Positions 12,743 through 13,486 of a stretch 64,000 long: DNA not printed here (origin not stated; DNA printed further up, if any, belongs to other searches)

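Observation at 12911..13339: Apparent circular permutation of the M23/LytM domain in the FtsEX-associated coiled-coil hydrolase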

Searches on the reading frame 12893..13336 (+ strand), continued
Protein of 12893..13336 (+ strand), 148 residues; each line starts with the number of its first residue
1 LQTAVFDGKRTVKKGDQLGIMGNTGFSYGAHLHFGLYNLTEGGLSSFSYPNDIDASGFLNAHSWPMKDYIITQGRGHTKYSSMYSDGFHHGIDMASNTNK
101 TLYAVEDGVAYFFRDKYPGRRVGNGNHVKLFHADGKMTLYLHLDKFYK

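Call 50: find_encoding_contigs(protein=P0287, flank=5000, max_places=2)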
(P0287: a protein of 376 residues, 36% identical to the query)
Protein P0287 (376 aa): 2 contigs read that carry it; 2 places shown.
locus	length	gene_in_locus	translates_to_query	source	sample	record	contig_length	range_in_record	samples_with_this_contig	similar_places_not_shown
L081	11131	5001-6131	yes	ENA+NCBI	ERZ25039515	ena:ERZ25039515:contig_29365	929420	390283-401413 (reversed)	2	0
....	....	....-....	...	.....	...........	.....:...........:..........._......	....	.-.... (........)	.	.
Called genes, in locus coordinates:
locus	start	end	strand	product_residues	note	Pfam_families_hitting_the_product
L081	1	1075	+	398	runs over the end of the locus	PF01820:Dala_Dala_lig_N, PF01071:GARS_A (weak), PF02786:CPSase_L_D2 (weak), PF02222:ATP-grasp, PF07478:Dala_Dala_lig_C, PF13535:ATP-grasp_4 (faint)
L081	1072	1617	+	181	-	PF13302:Acetyltransf_3, PF13420:Acetyltransf_4 (weak), PF00583:Acetyltransf_1, PF13673:Acetyltransf_10, PF13508:Acetyltransf_7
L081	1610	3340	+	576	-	PF14716:HHH_8, PF00633:HHH (faint), PF14520:HHH_5 (faint), PF14791:DNA_pol_B_thumb, PF02811:PHP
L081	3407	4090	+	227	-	PF02463:SMC_N (faint), PF00005:ABC_tran, PF13304:AAA_21 (faint)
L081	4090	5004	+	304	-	PF18075:FtsX_ECD, PF02687:FtsX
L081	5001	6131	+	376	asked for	PF01551:Peptidase_M23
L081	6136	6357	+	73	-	-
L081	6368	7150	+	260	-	-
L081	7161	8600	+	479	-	PF01139:RtcB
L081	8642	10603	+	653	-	PF00932:LTD, PF00565:SNase, PF00932:LTD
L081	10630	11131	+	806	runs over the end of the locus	PF00690:Cation_ATPase_N, PF00122:E1-E2_ATPase, PF00702:Hydrolase, PF08282:Hydrolase_3 (faint), PF13246:Cation_ATPase, PF00689:Cation_ATPase_C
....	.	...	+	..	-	?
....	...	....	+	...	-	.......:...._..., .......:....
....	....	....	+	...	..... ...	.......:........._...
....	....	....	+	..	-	-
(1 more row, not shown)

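Call 51: find_encoding_contigs(protein=P0229, flank=5000, max_places=2)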
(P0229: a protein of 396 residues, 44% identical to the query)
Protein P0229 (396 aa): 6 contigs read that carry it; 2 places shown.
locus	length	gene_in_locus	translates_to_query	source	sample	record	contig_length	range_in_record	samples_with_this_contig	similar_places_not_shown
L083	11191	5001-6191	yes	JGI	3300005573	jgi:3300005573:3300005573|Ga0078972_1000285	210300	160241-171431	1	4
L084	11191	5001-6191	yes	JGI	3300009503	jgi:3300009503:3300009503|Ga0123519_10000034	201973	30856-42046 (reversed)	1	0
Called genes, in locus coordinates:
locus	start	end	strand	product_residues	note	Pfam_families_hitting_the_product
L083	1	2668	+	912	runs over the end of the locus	PF07517:SecA_DEAD, PF01043:SecA_PP_bind, PF21090:P-loop_SecA, PF07516:SecA_SW, PF02810:SEC-C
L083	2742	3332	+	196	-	PF00293:NUDIX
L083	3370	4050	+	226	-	PF00005:ABC_tran, PF13304:AAA_21 (faint)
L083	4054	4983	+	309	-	PF18075:FtsX_ECD, PF02687:FtsX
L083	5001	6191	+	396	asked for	PF11932:DUF3450 (faint), PF01551:Peptidase_M23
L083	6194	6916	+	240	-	-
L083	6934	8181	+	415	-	PF22694:CtpB_N-like, PF00595:PDZ, PF13180:PDZ_2, PF17820:PDZ_6, PF03572:Peptidase_S41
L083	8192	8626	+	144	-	PF01281:Ribosomal_L9_N, PF03948:Ribosomal_L9_C (weak)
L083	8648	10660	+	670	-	-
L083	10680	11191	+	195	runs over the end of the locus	PF04011:LemA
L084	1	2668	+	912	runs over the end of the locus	PF07517:SecA_DEAD, PF01043:SecA_PP_bind, PF21090:P-loop_SecA, PF07516:SecA_SW, PF02810:SEC-C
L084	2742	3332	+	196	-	PF00293:NUDIX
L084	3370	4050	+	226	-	PF00005:ABC_tran, PF13304:AAA_21 (faint)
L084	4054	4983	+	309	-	PF18075:FtsX_ECD, PF02687:FtsX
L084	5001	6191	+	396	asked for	PF11932:DUF3450 (faint), PF01551:Peptidase_M23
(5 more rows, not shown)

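Call 52: find_encoding_contigs(protein=P0333, flank=5000, max_places=2)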
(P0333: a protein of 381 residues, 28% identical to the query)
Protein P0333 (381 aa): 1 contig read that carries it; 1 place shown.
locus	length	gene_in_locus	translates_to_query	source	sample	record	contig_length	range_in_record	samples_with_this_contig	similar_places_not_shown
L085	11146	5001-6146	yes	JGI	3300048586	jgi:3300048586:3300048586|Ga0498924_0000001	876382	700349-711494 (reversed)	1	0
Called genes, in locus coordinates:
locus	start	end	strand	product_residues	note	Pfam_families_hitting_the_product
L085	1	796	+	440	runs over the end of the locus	PF08245:Mur_ligase_M, PF02875:Mur_ligase_C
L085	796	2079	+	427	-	PF26299:MurL_N, PF26298:MurL_epimerase_C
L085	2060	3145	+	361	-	PF03462:PCRF, PF00472:RF-1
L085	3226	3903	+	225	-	PF02463:SMC_N (faint), PF00005:ABC_tran, PF13304:AAA_21 (faint)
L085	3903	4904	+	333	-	PF18075:FtsX_ECD, PF02687:FtsX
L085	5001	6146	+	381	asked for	PF01551:Peptidase_M23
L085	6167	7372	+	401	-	PF00595:PDZ, PF13180:PDZ_2, PF17820:PDZ_6, PF03572:Peptidase_S41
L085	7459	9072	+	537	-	PF06418:CTP_synth_N, PF00117:GATase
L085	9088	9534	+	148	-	PF00072:Response_reg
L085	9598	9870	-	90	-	PF01016:Ribosomal_L27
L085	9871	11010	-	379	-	PF01555:N6_N4_Mtase (weak), PF01170:UPF0020, PF13847:Methyltransf_31 (weak), PF13649:Methyltransf_25 (faint)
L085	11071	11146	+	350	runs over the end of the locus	PF03706:LPG_synthase_TM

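Call 56: search_protein_families(library=pfam, proteins=[P0349, P0353, P0229, P0287, P0160, P0140], max_evalue=0.01)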
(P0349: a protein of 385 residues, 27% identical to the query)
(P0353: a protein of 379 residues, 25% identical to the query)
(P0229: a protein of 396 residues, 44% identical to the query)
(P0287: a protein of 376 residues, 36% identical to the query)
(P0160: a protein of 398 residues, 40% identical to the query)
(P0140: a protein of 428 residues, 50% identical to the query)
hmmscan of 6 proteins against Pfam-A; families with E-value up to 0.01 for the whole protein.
P0349 (385 aa): 3 families
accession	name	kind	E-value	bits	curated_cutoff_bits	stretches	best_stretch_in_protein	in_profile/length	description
PF01551.29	Peptidase_M23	-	3.8e-36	123.6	28.7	1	287-380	3-96/96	Peptidase family M23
PF24568.1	CC_PcsB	-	5.8e-10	39.3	27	1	107-177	2-73/75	Peptidoglycan hydrolase PcsB, coiled-coil domain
PF17675.6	APG6_N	-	0.0013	19.6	45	0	46-106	44-118/132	Apg6 coiled-coil region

P0353 (379 aa): 7 families
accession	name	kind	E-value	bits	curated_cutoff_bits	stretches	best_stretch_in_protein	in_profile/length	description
PF01551.29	Peptidase_M23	-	7e-37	126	28.7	1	278-372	2-96/96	Peptidase family M23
PF24568.1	CC_PcsB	-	2e-13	50.5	27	1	100-172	2-75/75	Peptidoglycan hydrolase PcsB, coiled-coil domain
PF11932.13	DUF3450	-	2.5e-05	24.1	32.6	1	11-104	3-93/241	Protein of unknown function (DUF3450)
PF07926.17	TPR_MLP1_2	-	0.00029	21.3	36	0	35-101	51-117/129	TPR/MLP1/MLP2-like protein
PF17675.6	APG6_N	-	0.0032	18.4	45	1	29-114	32-119/132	Apg6 coiled-coil region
PF25450.1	Rab11-FIP3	-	0.006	17.3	31.9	1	25-113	30-119/125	Rab11-FIP3-like domain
PF05929.16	Phage_GPO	-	0.008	16.2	33.6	0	33-118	173-256/268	Phage capsid scaffolding protein (GPO) serine peptidase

P0229 (396 aa): 2 families
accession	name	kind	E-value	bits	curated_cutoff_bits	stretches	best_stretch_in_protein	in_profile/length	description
PF01551.29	Peptidase_M23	-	8.5e-28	96.8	28.7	2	342-394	2-53/96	Peptidase family M23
PF11932.13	DUF3450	-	1.1e-05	25.3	32.6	1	28-112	8-92/241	Protein of unknown function (DUF3450)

P0287 (376 aa): 5 families
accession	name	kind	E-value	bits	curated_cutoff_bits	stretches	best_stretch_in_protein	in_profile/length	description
PF01551.29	Peptidase_M23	-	3.6e-27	94.8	28.7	2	324-374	2-52/96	Peptidase family M23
PF00038.26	Filament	-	0.00032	20.9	40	1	170-246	198-274/313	Intermediate filament protein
PF24568.1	CC_PcsB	-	0.00072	19.8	27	1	107-159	1-54/75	Peptidoglycan hydrolase PcsB, coiled-coil domain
PF13863.11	DUF4200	-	0.00092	20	29.7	0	154-247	6-99/119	Domain of unknown function (DUF4200)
PF14932.11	HAUS-augmin3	-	0.0034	17.3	29.4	1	154-247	66-159/260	HAUS augmin-like complex subunit 3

P0160 (398 aa): 4 families
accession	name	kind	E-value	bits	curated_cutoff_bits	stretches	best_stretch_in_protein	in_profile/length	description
PF01551.29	Peptidase_M23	-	1.8e-16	60.5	28.7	2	257-300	47-90/96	Peptidase family M23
PF24568.1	CC_PcsB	-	0.00022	21.5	27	1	111-178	3-69/75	Peptidoglycan hydrolase PcsB, coiled-coil domain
PF11932.13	DUF3450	-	0.0019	18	32.6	1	10-98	4-91/241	Protein of unknown function (DUF3450)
PF13250.11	DUF4041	-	0.0043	17.3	27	0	102-132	23-53/56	Domain of unknown function (DUF4041)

P0140 (428 aa): 6 families
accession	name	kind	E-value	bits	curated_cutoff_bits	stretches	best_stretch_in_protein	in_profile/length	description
PF01551.29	Peptidase_M23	-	7.2e-16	58.6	28.7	2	376-428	2-53/96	Peptidase family M23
PF24568.1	CC_PcsB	-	4.2e-07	30.2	27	1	120-189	1-71/75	Peptidoglycan hydrolase PcsB, coiled-coil domain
PF14389.11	Lzipper-MIP1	-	7.1e-05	23.5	32.2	1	48-120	4-81/84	Leucine-zipper of ternary complex factor MIP1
PF08614.16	ATG16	-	0.00011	22.9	33.7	1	42-121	68-147/200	Autophagy protein 16 (ATG16)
PF14662.11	KASH_CCD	-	0.00028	21.3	43.3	1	47-139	66-158/191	Coiled-coil region of CCDC155 or KASH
PF09716.15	ETRAMP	-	0.0099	16.3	29.1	1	1-72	1-52/81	Malarial early transcribed membrane protein (ETRAMP)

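Call 63: list_cluster_members(proteins=[P0284, P0287, P0288, P0308, P0316, P0326, P0333, P0337, P0383, P0324])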
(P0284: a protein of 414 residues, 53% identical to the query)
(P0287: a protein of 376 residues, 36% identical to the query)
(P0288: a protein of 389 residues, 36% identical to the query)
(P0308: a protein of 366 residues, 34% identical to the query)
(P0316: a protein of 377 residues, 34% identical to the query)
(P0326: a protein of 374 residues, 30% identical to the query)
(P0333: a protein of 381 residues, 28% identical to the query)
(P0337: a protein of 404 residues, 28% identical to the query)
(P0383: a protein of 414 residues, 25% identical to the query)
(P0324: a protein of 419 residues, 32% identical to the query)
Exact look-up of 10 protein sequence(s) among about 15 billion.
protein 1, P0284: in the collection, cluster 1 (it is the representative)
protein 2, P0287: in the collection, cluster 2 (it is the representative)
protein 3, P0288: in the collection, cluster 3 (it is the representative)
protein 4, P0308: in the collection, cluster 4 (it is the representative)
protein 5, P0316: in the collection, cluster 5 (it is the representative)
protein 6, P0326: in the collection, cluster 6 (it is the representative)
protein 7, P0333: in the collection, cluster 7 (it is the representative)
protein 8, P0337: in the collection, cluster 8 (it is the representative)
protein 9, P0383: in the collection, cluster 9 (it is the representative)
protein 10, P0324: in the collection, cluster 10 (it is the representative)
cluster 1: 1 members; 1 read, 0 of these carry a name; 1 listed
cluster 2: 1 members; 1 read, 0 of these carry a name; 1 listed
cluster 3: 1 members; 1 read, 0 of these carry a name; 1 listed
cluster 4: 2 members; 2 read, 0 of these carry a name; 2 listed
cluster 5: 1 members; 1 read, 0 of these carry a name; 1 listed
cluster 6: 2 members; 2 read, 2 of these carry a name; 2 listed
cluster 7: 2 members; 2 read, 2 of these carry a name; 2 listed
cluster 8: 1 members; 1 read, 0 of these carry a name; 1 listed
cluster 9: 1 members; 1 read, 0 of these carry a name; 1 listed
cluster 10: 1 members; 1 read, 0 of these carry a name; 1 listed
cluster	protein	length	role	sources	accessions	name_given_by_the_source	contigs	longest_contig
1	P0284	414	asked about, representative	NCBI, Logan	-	-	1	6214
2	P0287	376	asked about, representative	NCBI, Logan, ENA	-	-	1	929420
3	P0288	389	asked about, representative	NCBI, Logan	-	-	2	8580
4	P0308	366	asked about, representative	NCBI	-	-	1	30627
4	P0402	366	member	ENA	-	-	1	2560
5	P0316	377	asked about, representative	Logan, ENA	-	-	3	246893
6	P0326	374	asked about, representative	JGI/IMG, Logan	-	septal ring factor EnvC (AmiA/AmiB activator)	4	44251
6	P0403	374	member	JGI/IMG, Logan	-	septal ring factor EnvC (AmiA/AmiB activator)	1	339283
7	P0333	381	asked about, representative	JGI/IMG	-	septal ring factor EnvC (AmiA/AmiB activator)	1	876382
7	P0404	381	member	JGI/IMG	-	septal ring factor EnvC (AmiA/AmiB activator)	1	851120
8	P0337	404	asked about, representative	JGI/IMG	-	-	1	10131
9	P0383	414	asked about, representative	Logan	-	-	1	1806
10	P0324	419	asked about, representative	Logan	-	-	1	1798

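Call 64: find_homologous_proteins(query=L083:2-2665:+, max_evalue=1e-50)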
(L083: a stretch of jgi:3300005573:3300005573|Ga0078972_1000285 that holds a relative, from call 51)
Query L083:2-2665:+ (888 aa): 8000 proteins with E <= 1e-50 among 8000 candidates; the best 120 are listed.
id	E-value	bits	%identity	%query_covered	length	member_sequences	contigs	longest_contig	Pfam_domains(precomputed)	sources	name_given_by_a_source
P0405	0.0e+0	1987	100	100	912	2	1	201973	PF07517.21,PF07516.19,PF21090.4,PF02810.22,PF01043.27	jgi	-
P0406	0.0e+0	1702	86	100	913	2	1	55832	PF07517.21,PF07516.19,PF21090.4,PF02810.22,PF01043.27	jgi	-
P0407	0.0e+0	1165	61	99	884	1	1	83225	PF07517.21,PF07516.19,PF21090.4,PF02810.22,PF01043.27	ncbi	-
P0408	0.0e+0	1161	60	99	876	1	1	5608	PF07517.21,PF07516.19,PF21090.4,PF01043.27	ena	-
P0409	0.0e+0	1054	57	99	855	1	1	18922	PF07517.21,PF07516.19,PF21090.4,PF02810.22,PF01043.27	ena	-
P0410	0.0e+0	1051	56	99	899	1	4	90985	PF07517.21,PF07516.19,PF21090.4,PF02810.22,PF01043.27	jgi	-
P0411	0.0e+0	1048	57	99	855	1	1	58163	PF07517.21,PF07516.19,PF21090.4,PF02810.22,PF01043.27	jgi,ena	jgi:preprotein translocase subunit SecA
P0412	0.0e+0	1043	56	98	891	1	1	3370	PF07517.21,PF07516.19,PF21090.4,PF02810.22,PF01043.27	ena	-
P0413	0.0e+0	1041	55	98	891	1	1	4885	PF07517.21,PF07516.19,PF21090.4,PF02810.22,PF01043.27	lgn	-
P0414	0.0e+0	1037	57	98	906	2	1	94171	PF07517.21,PF07516.19,PF21090.4,PF02810.22,PF01043.27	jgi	-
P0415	0.0e+0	1035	57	98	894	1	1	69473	PF07517.21,PF07516.19,PF21090.4,PF02810.22,PF01043.27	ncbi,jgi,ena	ncbi:MAG: preprotein translocase subunit SecA [Patescibacteria group bacterium]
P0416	0.0e+0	1033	55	99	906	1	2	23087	PF07517.21,PF07516.19,PF21090.4,PF02810.22,PF01043.27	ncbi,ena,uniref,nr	ncbi:MAG: preprotein translocase subunit SecA [Candidatus Berkelbacteria bacterium Athens1014_28]|un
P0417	0.0e+0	1033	56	99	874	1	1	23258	PF07517.21,PF07516.19,PF21090.4,PF02810.22,PF01043.27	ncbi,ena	ncbi:MAG: preprotein translocase subunit SecA [Patescibacteria group bacterium]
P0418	0.0e+0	1032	56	99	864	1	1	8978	PF07517.21,PF07516.19,PF21090.4,PF02810.22,PF01043.27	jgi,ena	-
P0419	0.0e+0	1028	56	98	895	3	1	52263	PF07517.21,PF07516.19,PF21090.4,PF02810.22,PF01043.27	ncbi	-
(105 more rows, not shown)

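Call 65: search_dna_similar(query=window:12893-13336:+, collection=phages, mode=protein, max_evalue=0.001, max_rows=30)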
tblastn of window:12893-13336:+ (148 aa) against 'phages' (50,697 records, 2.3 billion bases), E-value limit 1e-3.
Records with a match: 9; places in all: 9; records where one place covers at least 80% of the query: 0.
Best place of each record, by identity: <60% 9.
By first word of the organism name: Arthrobacter 9.
By host as written in the record: Arthrobacter globiformis NRRL B-2979 7; Arthrobacter globiformis B-2979 2.
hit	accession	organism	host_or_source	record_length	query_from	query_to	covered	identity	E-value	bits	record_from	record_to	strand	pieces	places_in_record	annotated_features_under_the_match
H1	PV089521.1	Arthrobacter phage MrSmee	Arthrobacter globiformis B-2979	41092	10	70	41%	42.6%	3e-6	51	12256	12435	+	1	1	16: tape measure protein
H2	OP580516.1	Arthrobacter phage Bauer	Arthrobacter globiformis NRRL B-2979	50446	10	70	41%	39.7%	3e-5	48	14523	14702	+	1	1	19: tape measure protein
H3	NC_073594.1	Arthrobacter phage Bauer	Arthrobacter globiformis NRRL B-2979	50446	10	70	41%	39.7%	3e-5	48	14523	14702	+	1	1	19: tape measure protein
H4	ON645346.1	Arthrobacter phage Zucker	Arthrobacter globiformis NRRL B-2979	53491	10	70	41%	39.7%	3e-5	48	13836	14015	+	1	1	18: tape measure protein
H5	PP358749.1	Arthrobacter phage BrayBeast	Arthrobacter globiformis B-2979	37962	10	65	38%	42.9%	3e-4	45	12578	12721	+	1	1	16: tape measure protein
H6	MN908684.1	Arthrobacter phage Shoya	Arthrobacter globiformis NRRL B-2979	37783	10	65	38%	42.9%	3e-4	45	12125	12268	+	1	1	15: tape measure protein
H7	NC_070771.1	Arthrobacter phage Shoya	Arthrobacter globiformis NRRL B-2979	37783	10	65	38%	42.9%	3e-4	45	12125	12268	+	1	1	15: tail length tape measure protein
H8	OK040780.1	Arthrobacter phage Sarge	Arthrobacter globiformis NRRL B-2979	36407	10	65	38%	42.9%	5e-4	44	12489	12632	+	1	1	16: tape measure protein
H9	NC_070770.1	Arthrobacter phage Sarge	Arthrobacter globiformis NRRL B-2979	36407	10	65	38%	42.9%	5e-4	44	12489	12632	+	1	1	16: tail length tape measure protein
